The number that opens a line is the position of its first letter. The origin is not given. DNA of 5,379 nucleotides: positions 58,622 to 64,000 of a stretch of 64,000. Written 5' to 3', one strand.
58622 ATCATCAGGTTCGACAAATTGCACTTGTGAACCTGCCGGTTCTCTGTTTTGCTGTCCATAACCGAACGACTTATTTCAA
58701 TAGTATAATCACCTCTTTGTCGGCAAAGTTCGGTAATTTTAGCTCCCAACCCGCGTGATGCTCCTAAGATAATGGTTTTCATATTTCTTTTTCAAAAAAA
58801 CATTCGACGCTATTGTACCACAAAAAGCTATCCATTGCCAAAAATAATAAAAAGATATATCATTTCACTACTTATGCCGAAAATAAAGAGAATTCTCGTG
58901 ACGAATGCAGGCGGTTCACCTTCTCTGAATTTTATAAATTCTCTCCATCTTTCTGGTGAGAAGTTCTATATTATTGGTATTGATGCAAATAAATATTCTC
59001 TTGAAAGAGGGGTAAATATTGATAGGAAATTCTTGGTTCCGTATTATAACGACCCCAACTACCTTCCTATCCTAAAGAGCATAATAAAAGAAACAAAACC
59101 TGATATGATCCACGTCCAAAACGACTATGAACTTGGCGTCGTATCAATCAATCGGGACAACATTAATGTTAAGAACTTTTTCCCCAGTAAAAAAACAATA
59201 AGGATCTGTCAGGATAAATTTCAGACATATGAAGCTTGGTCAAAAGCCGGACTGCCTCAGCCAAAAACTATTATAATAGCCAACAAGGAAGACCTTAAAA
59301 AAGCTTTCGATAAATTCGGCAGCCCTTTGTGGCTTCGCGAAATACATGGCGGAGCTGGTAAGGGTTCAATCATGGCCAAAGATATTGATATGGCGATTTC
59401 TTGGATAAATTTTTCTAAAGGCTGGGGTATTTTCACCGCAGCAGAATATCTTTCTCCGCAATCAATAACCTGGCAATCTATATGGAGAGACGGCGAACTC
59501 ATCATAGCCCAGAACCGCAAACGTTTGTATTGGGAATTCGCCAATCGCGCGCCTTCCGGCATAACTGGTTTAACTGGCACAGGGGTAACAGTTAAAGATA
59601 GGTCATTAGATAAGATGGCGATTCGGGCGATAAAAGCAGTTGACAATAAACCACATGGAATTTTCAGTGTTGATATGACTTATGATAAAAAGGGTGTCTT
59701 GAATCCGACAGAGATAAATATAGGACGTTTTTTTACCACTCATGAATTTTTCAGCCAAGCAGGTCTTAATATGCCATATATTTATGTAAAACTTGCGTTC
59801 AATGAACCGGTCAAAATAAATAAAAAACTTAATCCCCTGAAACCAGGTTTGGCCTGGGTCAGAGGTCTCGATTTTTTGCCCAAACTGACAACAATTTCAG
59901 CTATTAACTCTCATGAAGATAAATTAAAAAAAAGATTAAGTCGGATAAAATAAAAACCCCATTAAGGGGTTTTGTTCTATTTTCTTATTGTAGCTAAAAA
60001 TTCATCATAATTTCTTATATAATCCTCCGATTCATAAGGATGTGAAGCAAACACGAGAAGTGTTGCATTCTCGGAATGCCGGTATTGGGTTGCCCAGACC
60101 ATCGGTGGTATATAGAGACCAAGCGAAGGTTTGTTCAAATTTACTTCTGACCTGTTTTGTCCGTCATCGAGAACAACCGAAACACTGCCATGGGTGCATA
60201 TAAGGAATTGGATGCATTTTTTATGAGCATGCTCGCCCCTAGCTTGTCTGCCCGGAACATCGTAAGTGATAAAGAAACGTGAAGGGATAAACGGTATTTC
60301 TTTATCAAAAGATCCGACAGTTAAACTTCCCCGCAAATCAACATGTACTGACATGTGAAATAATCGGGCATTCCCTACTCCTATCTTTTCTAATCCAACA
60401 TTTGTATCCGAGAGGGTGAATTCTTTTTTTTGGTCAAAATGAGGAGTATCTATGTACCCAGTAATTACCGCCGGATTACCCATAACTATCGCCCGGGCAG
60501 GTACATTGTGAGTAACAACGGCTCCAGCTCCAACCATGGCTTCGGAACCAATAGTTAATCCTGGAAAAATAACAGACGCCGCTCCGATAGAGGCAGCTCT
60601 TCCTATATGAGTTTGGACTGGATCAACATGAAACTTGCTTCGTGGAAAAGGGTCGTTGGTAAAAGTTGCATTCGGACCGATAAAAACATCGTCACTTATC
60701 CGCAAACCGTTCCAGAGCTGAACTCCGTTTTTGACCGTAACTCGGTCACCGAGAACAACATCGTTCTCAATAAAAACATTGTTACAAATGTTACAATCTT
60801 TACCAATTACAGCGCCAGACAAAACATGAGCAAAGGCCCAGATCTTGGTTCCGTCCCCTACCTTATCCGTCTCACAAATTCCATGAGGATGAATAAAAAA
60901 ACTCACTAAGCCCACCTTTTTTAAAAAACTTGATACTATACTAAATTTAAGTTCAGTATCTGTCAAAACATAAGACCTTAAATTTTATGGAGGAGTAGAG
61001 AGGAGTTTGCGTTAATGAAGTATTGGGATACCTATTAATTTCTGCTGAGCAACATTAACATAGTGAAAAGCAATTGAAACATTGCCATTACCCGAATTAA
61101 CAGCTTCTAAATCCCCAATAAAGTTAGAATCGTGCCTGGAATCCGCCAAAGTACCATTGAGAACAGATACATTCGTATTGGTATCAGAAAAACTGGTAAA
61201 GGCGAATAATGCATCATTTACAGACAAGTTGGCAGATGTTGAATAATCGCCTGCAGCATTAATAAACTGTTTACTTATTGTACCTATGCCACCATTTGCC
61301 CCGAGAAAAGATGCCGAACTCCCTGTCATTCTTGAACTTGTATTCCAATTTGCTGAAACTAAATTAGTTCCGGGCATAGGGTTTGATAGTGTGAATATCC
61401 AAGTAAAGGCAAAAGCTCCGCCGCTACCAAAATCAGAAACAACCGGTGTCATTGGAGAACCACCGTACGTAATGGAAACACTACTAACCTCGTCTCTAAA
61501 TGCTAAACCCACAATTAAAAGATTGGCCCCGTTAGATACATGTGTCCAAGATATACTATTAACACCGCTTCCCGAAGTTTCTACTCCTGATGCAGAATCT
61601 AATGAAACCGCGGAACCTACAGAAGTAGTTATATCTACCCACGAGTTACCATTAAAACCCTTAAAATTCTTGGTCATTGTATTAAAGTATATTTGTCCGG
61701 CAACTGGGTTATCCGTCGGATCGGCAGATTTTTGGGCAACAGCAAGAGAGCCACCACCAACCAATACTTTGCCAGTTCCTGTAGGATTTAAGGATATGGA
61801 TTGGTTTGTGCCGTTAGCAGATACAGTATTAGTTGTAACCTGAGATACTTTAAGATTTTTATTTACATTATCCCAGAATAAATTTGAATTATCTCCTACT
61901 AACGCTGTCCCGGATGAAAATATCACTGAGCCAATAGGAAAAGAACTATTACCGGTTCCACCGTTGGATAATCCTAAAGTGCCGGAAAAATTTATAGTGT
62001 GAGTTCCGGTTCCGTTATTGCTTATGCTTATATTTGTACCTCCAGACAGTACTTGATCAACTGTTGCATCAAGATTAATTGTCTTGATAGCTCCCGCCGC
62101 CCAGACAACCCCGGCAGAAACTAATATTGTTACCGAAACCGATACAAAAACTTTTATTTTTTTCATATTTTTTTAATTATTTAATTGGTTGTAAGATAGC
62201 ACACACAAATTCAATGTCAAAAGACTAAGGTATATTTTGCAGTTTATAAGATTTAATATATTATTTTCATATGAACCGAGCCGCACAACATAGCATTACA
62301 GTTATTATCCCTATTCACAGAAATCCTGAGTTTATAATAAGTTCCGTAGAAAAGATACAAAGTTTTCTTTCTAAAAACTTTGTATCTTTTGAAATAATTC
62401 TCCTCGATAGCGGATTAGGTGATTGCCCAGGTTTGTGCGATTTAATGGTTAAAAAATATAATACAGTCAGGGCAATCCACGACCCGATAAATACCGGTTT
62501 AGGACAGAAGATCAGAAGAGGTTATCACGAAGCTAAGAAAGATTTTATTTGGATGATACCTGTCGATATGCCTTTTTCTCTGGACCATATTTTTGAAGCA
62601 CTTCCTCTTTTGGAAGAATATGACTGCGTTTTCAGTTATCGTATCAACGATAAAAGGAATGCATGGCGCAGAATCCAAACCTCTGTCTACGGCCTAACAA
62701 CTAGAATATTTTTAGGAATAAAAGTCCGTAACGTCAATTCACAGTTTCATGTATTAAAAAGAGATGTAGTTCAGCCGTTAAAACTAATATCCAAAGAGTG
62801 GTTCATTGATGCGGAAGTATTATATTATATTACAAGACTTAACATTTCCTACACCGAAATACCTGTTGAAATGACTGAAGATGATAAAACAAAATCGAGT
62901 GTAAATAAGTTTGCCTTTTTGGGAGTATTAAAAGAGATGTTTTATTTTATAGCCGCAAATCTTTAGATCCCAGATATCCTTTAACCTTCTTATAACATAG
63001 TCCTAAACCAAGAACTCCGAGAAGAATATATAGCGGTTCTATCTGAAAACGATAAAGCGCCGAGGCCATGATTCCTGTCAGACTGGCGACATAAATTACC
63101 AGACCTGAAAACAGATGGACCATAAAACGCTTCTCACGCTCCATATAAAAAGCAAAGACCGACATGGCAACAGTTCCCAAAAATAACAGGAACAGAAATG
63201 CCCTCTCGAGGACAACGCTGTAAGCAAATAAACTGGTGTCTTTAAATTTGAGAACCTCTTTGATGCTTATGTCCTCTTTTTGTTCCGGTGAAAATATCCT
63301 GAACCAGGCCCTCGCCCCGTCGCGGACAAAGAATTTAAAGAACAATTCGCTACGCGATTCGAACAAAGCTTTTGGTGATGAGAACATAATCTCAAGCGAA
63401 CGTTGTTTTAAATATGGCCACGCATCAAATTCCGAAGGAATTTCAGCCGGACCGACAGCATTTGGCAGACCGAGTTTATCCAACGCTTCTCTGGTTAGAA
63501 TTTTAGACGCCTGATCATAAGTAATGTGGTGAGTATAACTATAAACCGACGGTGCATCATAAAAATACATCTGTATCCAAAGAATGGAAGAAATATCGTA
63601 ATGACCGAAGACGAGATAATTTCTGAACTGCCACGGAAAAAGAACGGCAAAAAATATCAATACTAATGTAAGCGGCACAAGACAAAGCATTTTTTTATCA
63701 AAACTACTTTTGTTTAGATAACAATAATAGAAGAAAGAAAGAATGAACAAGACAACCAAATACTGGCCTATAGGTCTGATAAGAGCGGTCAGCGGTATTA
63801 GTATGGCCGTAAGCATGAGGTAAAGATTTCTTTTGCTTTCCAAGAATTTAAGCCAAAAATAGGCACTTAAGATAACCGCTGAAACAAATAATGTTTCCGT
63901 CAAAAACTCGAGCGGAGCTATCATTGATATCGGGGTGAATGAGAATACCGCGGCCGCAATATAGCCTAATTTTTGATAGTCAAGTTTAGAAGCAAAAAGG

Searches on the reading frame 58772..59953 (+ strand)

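Call 65: search_protein_families(library=pfam, proteins=[window:58772-59953:+], max_evalue=0.001)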
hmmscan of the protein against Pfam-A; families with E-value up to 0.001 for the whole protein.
window:58772-59953:+ (393 aa): 2 families
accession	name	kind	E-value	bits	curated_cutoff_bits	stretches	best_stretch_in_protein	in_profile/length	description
PF08443.16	RimK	-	5.6e-05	23.3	21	1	147-212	2-69/188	RimK-like ATP-grasp domain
PF02222.28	ATP-grasp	-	0.00069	19.8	27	0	156-208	3-56/179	ATP-grasp domain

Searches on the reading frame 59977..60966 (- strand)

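Call 102: search_protein_families(library=pfam, proteins=[window:59977-60966:-], max_evalue=0.001)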
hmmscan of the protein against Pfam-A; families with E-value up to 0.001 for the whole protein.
window:59977-60966:- (329 aa): 4 families
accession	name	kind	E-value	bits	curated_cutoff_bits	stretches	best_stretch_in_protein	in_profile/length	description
PF05523.17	FdtA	-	3.3e-49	166.5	23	1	200-326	3-129/131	WxcM-like, C-terminal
PF00132.30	Hexapep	-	1.7e-19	69.1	27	2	35-67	3-35/36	Bacterial transferase hexapeptide (six repeats)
PF14602.12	Hexapep_2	-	5e-09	36.2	27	1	120-152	3-33/34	Hexapeptide repeat of succinyl-transferase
PF25084.1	LbH_EIF2B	-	1.2e-08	35.3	54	1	35-100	23-85/105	EIF2B subunit epsilon LbH domain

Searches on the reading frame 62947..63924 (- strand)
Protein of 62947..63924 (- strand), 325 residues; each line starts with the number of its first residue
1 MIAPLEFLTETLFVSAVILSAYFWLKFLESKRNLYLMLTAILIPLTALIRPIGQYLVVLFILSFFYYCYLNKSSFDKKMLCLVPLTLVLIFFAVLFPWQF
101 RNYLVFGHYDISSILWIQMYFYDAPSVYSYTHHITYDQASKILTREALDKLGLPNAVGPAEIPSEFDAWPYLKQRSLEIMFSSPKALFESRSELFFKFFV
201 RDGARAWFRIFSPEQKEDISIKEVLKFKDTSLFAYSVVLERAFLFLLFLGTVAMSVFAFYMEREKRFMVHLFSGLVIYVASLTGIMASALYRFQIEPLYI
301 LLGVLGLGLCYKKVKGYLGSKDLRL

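Call 102: search_protein_families(library=pfam, proteins=[window:62947-63924:-], max_evalue=0.001)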
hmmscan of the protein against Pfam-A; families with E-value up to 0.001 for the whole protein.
window:62947-63924:- (325 aa): 1 family
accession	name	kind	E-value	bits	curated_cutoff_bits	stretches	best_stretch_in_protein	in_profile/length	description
PF13231.12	PMT_2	-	0.0007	20.3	26.1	1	6-98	71-160/160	Dolichyl-phosphate-mannose-protein mannosyltransferase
